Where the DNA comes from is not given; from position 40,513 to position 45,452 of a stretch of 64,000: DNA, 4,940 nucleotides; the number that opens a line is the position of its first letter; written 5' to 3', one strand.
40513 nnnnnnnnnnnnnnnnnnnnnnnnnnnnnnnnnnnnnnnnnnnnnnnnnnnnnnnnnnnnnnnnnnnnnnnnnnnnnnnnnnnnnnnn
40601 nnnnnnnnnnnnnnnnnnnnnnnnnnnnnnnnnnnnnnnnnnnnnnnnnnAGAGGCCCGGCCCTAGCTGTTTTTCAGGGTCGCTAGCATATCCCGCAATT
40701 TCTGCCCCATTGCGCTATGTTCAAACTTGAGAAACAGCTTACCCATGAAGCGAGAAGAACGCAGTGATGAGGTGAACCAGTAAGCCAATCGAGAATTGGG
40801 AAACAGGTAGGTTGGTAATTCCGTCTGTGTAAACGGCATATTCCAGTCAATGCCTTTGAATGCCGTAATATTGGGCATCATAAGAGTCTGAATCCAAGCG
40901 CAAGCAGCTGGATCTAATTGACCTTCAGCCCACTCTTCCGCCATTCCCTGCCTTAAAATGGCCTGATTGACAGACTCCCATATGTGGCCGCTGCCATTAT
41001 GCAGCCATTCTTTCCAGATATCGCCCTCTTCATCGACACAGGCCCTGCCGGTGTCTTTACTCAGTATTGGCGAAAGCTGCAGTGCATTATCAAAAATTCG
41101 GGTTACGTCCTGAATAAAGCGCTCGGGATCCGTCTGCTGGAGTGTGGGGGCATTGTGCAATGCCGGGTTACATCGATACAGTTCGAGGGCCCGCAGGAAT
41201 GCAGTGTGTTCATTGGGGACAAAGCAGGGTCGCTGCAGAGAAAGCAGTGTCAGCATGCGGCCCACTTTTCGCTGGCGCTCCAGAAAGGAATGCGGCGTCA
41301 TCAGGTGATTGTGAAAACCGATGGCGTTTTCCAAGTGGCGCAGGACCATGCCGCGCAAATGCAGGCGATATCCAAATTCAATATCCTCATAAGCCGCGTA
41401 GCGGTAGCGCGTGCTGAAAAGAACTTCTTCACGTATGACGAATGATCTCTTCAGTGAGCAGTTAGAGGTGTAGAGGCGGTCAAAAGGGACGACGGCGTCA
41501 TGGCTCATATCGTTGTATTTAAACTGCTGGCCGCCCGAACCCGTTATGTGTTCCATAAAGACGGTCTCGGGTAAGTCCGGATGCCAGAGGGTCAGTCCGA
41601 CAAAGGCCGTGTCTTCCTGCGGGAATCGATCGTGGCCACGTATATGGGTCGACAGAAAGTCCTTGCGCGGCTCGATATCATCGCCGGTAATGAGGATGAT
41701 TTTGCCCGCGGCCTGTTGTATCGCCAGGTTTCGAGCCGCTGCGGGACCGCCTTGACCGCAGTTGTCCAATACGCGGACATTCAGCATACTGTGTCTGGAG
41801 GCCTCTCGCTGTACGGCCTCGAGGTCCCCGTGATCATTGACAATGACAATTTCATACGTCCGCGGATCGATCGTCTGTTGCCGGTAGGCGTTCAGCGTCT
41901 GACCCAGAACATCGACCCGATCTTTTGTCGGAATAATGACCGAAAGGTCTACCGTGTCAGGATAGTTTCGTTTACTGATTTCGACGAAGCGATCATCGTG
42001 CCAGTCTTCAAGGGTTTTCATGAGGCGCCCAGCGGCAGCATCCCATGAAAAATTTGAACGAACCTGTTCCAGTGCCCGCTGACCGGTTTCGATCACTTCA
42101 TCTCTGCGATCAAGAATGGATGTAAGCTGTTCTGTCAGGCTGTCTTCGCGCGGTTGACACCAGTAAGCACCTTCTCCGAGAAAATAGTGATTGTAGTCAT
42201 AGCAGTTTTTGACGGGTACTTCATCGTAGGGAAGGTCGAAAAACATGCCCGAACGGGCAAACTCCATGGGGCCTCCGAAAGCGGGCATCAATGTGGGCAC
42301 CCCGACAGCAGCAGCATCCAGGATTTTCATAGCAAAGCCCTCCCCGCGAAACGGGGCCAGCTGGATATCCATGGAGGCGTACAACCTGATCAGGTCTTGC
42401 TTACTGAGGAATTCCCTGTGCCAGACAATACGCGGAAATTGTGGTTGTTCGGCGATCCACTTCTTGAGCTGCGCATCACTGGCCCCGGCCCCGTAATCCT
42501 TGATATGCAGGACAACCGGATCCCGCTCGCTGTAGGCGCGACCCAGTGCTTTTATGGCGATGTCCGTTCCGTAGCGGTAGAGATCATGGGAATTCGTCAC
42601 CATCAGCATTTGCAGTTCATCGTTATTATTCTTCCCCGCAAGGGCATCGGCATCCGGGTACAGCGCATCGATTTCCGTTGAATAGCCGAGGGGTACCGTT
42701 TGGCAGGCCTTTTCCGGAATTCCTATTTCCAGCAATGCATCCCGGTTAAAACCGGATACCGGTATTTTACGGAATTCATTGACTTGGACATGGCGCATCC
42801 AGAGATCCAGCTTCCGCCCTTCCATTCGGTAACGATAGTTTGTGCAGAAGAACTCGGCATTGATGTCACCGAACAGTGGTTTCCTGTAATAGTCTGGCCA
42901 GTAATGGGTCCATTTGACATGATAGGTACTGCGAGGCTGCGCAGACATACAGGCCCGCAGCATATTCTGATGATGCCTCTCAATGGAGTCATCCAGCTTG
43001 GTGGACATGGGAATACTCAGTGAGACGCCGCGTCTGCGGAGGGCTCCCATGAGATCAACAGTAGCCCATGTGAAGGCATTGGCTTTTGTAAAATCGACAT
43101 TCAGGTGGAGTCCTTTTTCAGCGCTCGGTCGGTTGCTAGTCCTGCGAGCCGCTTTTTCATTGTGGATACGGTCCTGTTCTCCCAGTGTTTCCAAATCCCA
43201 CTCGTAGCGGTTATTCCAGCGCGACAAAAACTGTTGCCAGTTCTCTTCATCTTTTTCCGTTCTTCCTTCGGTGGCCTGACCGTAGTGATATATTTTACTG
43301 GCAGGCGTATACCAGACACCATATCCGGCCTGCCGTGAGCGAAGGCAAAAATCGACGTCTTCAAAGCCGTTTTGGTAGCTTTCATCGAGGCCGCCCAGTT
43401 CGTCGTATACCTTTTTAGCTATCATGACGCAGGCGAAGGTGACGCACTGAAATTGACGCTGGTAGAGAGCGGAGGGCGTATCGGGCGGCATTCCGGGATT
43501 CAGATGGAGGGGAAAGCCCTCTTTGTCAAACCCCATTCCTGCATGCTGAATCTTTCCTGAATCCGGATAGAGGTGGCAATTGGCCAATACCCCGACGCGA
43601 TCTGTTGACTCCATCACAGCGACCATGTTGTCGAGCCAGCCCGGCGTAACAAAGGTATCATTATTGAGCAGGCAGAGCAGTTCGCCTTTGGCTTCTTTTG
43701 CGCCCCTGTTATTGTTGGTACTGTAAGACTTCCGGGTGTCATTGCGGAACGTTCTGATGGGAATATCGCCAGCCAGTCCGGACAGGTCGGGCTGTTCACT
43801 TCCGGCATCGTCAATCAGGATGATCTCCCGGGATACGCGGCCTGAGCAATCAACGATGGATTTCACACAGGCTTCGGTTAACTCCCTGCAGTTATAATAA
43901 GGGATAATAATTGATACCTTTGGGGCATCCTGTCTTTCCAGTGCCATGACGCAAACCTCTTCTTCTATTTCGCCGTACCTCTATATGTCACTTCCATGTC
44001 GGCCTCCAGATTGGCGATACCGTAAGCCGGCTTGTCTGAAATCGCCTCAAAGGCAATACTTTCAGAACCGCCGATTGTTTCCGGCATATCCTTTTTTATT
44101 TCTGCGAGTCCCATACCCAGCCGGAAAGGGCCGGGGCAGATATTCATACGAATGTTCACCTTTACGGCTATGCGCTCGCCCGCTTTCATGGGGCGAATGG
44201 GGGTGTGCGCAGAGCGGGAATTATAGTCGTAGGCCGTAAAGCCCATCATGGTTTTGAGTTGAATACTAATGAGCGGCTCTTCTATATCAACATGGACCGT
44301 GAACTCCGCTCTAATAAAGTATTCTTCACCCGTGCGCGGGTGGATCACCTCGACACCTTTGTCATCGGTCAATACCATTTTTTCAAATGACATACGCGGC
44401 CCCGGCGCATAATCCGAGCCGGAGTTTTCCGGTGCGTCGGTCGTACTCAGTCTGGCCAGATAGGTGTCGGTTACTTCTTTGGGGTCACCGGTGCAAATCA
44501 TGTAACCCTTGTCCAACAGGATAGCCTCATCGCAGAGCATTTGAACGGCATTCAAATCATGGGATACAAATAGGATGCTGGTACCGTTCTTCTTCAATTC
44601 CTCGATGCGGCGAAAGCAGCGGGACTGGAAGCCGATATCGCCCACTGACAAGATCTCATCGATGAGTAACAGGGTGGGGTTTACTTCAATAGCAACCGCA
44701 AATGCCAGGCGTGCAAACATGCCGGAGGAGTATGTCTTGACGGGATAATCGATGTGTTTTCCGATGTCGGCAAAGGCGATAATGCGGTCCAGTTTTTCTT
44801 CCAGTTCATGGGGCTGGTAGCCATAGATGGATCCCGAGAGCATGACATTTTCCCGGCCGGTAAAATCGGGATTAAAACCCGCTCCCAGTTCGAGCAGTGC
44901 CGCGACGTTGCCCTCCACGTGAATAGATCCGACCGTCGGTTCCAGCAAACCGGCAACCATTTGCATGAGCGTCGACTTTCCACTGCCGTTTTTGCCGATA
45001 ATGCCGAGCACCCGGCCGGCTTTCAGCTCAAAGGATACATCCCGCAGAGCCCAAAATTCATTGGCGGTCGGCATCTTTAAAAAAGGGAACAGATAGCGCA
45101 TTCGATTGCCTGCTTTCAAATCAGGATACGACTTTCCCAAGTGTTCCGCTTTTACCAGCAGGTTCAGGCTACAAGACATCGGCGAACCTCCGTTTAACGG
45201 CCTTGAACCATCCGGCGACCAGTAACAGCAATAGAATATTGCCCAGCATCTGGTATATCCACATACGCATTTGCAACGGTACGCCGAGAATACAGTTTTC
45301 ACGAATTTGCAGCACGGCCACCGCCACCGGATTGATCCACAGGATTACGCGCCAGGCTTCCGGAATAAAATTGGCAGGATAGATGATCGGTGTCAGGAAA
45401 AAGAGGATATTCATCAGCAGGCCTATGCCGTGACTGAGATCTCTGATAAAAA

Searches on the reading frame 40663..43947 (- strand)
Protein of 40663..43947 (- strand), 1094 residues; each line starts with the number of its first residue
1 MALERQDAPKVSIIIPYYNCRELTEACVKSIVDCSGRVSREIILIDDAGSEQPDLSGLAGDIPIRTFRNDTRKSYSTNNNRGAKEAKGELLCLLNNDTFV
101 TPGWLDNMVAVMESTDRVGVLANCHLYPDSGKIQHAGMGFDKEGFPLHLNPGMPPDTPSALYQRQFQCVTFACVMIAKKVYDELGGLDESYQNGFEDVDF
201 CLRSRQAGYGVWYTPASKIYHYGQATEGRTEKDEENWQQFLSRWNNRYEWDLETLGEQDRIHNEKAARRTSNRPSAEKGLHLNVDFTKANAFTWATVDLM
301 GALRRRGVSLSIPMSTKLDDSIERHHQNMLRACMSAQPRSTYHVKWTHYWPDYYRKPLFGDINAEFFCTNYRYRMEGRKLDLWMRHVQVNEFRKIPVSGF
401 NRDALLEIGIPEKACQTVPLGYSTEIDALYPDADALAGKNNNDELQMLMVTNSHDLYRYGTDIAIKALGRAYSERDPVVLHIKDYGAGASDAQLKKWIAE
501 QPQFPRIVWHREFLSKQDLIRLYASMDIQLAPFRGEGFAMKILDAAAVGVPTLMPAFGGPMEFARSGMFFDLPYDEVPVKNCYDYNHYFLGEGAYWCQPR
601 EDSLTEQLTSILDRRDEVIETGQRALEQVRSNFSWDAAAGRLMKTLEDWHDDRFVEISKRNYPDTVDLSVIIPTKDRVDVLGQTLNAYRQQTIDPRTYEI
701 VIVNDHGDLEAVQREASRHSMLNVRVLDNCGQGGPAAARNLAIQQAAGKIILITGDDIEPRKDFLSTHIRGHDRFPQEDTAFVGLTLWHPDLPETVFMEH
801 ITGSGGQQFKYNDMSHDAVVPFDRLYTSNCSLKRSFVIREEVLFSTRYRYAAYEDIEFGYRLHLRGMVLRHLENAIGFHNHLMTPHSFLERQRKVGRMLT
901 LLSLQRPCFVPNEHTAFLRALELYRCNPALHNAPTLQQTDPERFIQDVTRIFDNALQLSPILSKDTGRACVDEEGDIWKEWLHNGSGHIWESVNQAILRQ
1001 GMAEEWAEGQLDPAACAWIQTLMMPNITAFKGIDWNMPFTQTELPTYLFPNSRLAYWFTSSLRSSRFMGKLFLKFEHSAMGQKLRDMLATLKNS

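Call 11: search_protein_families(library=pfam, proteins=[window:40663-43947:-], max_evalue=0.001)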
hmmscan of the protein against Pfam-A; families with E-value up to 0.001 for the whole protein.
window:40663-43947:- (1094 aa): 9 families
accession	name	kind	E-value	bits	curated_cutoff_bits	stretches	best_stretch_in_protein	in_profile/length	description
PF00535.33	Glycos_transf_2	-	3.9e-34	118.5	23.3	2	12-184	1-167/168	Glycosyl transferase family 2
PF13641.12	Glyco_tranf_2_3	-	3.8e-14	53.7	27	2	9-229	1-219/230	Glycosyltransferase like family 2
PF13692.12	Glyco_trans_1_4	-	4.2e-10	40.5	27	1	457-567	13-118/142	Glycosyl transferases group 1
PF20706.3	GT4-conflict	-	2.3e-09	37.2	26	1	441-642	194-385/385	Family 4 Glycosyltransferase in conflict systems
PF00534.26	Glycos_transf_1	-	5.4e-09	36.3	26.4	1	443-567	12-134/172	Glycosyl transferases group 1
PF10111.15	Glyco_tranf_2_2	-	4.5e-08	33.4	27.3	0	39-114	29-108/276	Glycosyltransferase like family 2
PF13632.12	Glyco_trans_2_3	-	2.7e-06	27.8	27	0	169-244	72-136/198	Glycosyl transferase family group 2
PF13524.12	Glyco_trans_1_2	-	5.3e-06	26.9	25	1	507-643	28-143/144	Glycosyl transferase-like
PF20691.3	TAGT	-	0.0001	22.7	27.5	0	669-869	2-187/205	TET-Associated Glycosyltransferase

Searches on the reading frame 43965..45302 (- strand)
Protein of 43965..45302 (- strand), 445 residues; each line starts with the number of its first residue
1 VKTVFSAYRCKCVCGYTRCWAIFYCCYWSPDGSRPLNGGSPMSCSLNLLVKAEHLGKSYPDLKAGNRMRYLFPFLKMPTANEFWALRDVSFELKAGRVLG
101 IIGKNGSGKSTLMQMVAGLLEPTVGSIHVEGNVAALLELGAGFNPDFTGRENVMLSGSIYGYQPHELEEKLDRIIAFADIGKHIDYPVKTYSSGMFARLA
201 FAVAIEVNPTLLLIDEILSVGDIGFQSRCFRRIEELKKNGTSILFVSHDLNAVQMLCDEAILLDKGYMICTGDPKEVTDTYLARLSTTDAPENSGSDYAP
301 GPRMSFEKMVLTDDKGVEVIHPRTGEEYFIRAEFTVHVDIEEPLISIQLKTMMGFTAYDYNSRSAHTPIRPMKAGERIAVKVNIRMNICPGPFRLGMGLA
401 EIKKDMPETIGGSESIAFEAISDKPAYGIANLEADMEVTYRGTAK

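Call 11: search_protein_families(library=pfam, proteins=[window:43965-45302:-], max_evalue=0.001)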
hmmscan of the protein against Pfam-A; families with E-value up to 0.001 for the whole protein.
window:43965-45302:- (445 aa): 4 families
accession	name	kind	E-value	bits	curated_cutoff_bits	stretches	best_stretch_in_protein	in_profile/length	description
PF00005.33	ABC_tran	-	3.2e-21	76.8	25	1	86-217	1-135/137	ABC transporter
PF14524.12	Wzt_C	-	1.4e-10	41.8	30.4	1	305-401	11-107/143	Wzt C-terminal domain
PF13304.12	AAA_21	-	3.5e-06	27.7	27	0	100-120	3-23/304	AAA domain, putative AbiEii toxin, Type IV TA system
PF13555.12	AAA_29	-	0.00029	20.9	27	1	91-124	17-50/61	P-loop containing region of AAA domain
